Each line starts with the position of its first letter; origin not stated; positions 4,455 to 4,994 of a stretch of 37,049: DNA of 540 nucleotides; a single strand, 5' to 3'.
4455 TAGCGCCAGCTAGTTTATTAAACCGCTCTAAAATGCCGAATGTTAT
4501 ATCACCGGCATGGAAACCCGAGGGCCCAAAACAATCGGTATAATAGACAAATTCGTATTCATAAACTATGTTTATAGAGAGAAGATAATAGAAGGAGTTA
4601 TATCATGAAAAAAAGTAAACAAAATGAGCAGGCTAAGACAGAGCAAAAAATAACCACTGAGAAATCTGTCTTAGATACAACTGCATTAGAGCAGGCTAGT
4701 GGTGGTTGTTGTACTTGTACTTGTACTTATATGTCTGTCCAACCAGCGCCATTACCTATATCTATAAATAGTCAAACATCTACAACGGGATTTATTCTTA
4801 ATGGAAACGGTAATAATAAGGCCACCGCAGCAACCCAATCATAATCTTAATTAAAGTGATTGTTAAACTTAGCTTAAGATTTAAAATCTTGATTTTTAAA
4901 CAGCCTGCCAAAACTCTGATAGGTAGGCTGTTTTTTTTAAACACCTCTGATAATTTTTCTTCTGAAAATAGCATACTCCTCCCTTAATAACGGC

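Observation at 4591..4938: Orphan small gene encoding a double-glycine leader followed by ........: candidate RiPP precursor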

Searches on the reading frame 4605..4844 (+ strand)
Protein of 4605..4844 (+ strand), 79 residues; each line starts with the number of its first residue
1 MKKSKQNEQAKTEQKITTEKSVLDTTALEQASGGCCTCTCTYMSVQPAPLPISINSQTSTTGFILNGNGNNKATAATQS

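Call 6: search_protein_families(library=pfam, proteins=[window:4605-4844:+], max_evalue=0.01)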
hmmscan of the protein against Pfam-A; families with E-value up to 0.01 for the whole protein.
window:4605-4844:+ (79 aa): 0 families

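Call 7: search_protein_families(library=ncbifam, proteins=[window:4605-4844:+], max_evalue=1)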
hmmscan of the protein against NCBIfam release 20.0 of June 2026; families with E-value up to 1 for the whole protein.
window:4605-4844:+ (79 aa): 1 family
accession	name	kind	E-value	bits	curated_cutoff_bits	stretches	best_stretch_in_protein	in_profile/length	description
TIGR03602.2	streptolysinS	subfamily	0.0017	18.2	35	1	20-41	6-31/46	streptolysin S family TOMM toxin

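Call 8: find_homologous_proteins(query=window:4605-4841:+, max_evalue=10)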
Query window:4605-4841:+ (79 aa): 3 proteins with E <= 10 among 3 candidates.
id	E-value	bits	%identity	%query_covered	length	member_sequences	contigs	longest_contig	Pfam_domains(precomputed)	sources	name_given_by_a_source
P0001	4.7e-43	161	100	100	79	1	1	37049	-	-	-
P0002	1.5e-32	128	85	100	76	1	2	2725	-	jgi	-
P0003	1.8e-7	49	75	46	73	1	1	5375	-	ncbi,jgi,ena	-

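Call 11: find_encoding_contigs(protein=P0003, flank=10000)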
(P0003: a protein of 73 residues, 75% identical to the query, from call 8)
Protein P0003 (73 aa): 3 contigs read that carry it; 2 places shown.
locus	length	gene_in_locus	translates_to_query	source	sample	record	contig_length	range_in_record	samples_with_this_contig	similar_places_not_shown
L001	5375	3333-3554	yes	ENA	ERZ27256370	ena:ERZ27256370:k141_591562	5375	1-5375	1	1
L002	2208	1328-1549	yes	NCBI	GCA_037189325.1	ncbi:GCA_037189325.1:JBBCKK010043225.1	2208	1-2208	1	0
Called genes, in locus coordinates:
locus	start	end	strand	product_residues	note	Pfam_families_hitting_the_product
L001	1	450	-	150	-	?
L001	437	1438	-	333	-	PF13406:SLT_2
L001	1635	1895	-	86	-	-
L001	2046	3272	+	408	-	PF00817:IMS, PF21999:IMS_HHH_1 (weak), PF11799:IMS_C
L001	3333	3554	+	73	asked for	-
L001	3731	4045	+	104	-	PF20090:DUF6482 (weak)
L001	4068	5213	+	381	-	PF25919:BSH_CusB (faint), PF25917:BSH_RND, PF25990:Beta-barrel_YknX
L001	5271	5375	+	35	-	?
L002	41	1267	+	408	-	PF00817:IMS, PF21999:IMS_HHH_1 (weak), PF11799:IMS_C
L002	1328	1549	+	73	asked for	-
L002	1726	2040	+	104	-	PF20090:DUF6482 (weak)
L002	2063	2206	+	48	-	?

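Call 12: find_encoding_contigs(protein=P0002, flank=10000)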
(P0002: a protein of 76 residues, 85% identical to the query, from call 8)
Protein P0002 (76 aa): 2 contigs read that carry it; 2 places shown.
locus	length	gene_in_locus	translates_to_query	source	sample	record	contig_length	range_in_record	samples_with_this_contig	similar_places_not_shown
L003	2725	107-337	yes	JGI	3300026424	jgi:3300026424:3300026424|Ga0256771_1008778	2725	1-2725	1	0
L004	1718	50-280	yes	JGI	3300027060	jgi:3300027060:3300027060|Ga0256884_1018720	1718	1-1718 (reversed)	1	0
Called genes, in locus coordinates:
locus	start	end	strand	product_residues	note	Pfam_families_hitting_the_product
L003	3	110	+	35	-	?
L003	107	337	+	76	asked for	-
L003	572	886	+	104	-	-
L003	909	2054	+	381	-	PF25919:BSH_CusB (faint), PF25917:BSH_RND, PF25990:Beta-barrel_YknX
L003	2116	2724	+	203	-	?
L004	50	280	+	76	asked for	-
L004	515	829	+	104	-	-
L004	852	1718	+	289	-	?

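Call 16: find_related_loci(query=A2, collection=genome_contigs, flank=10000)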
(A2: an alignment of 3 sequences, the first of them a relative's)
Query A2 (79 aa) in genome_contigs; peptide patterns used: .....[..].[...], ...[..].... (x = any residue, [..] = any of these).
230 stretches matched a pattern, but none encodes a relative of the query by tblastn (E <= 1e-3).

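Call 23: search_protein_representatives(alignment_id=A2)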
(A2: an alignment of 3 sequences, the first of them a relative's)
Query: 3 sequences, 76 profile positions. Proteins with E-value up to 0.001 (for the whole library): 3; up to 1e-10: 2; up to 1e-30: 2. The best 3 are listed.
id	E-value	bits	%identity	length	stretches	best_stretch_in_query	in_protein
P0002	6.2e-42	157.6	-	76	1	1-76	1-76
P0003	5.2e-38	145.0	-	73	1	1-75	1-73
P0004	1.2e-05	41.3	-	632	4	25-46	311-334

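Call 26: find_related_loci(query=A2, collection=metagenome_contigs, flank=10000)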
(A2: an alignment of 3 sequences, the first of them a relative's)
Query A2 (79 aa) in metagenome_contigs; peptide patterns used: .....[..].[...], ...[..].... (x = any residue, [..] = any of these).
461 stretches matched a pattern; 2 encode a relative of the query (tblastn E <= 1e-3); 2 distinct loci.
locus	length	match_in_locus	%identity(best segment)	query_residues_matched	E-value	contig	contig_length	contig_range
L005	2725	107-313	85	1-72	2e-36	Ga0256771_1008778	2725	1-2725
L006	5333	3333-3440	75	1-36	1e-15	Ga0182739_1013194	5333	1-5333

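Call 28: search_protein_families(library=ncbifam, proteins=[P0002, P0003], max_evalue=10)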
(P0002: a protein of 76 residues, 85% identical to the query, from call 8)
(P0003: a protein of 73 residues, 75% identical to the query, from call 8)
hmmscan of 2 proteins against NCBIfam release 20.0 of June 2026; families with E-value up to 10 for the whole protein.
P0002 (76 aa): 0 families

P0003 (73 aa): 0 families

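Call 41: search_solved_structures(query=A2, max_evalue=10)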
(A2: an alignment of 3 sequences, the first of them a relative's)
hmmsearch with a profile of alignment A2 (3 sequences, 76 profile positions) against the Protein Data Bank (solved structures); distinct sequences matched with E-value up to 10: 0.

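Call 42: search_protein_families(library=pfam, proteins=[P0001, P0002, P0003], max_evalue=10)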
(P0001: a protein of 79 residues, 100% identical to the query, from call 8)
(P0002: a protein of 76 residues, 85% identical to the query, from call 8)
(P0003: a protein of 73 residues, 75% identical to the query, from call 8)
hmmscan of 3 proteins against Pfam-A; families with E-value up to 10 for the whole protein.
P0001 (79 aa): 0 families

P0002 (76 aa): 1 family
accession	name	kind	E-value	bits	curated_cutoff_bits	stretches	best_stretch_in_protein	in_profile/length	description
PF03047.20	ComC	-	0.46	10.8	20.4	1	22-34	12-24/31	COMC family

P0003 (73 aa): 0 families

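Call 66: predict_structure(alignment_id=A2)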
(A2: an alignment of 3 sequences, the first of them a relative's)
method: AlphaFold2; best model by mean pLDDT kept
length: 79 residues; sequences in the alignment: 3
mean_pLDDT: 51.5   pTM: 0.16
mean pLDDT of the five models: 51.5, 49.9, 48.8, 48.3, 43.2
residues with pLDDT >= 90: 0; 70-90: 0; 50-70: 57; < 50: 22
segments of 3 or more residues with pLDDT < 50: 40-43, 77-79
pLDDT, mean of each block of 10 residues (from residue 1): 51 51 51 50 51 53 55 52
secondary structure, 60 per line:
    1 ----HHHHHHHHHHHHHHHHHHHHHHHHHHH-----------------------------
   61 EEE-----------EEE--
elements in order: H5-31 E61-63 E75-77

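Call 78: find_homologous_proteins(query=L001:1638-1895:-, max_evalue=10)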
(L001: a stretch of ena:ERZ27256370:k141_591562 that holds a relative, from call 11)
Query L001:1638-1895:- (86 aa): 2 proteins with E <= 10 among 2 candidates.
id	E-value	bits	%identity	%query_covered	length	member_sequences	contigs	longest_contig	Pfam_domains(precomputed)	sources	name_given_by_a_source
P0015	5.1e-55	201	100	100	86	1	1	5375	-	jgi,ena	-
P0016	1.7e-8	52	62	67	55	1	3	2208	-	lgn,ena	-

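Call 79: search_protein_families(library=ncbifam, proteins=[L001:1638-1895:-], max_evalue=10)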
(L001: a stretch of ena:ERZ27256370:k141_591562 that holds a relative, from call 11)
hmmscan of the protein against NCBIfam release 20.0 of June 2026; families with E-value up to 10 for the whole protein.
L001:1638-1895:- (86 aa): 3 families
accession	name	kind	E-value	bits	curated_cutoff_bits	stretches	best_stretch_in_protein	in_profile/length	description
TIGR04149.1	GG_sam_targ_CFB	domain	0.004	17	25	1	38-62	15-38/43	TIGR04149 family rSAM-modified RiPP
NF000539.0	plantaricin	subfamily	0.0045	17.4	29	1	29-64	14-48/69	plantaricin C family lantibiotic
TIGR04495.1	RiPP_XyeA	equivalog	0.03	14.5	33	1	34-51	21-38/50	XyeA family cyclophane-containing RiPP triceptide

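Call 82: find_encoding_contigs(protein=P0016, flank=10000, max_places=4)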
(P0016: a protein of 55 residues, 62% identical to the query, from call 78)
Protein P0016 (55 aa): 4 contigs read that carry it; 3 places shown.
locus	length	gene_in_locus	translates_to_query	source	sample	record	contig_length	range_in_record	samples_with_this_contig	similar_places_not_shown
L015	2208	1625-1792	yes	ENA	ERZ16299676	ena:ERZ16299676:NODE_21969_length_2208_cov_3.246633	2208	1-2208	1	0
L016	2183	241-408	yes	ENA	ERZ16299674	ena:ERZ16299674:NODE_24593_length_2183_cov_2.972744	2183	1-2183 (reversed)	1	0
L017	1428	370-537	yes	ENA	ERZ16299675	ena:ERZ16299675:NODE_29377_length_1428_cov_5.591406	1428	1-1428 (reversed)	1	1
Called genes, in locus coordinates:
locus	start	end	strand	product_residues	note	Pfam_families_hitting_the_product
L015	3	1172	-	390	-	?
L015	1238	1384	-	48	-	-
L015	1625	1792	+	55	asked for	-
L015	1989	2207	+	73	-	?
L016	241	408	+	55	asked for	-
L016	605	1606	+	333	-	PF13406:SLT_2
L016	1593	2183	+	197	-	?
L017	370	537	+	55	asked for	-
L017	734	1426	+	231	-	?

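Call 88: search_protein_families(library=phrogs, proteins=[P0001, P0003, P0016], max_evalue=0.01)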
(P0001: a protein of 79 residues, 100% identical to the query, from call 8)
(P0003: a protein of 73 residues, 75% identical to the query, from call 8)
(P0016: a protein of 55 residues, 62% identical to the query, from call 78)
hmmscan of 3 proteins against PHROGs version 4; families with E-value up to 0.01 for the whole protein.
P0001 (79 aa): 0 families

P0003 (73 aa): 0 families

P0016 (55 aa): 0 families

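Call 89: search_protein_families(library=padloc, proteins=[P0001, P0003, P0016], max_evalue=0.01)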
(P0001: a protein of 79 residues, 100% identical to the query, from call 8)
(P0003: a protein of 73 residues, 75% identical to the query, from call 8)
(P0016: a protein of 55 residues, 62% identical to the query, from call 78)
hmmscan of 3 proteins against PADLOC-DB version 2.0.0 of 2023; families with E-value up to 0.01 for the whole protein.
P0001 (79 aa): 0 families

P0003 (73 aa): 0 families

P0016 (55 aa): 0 families
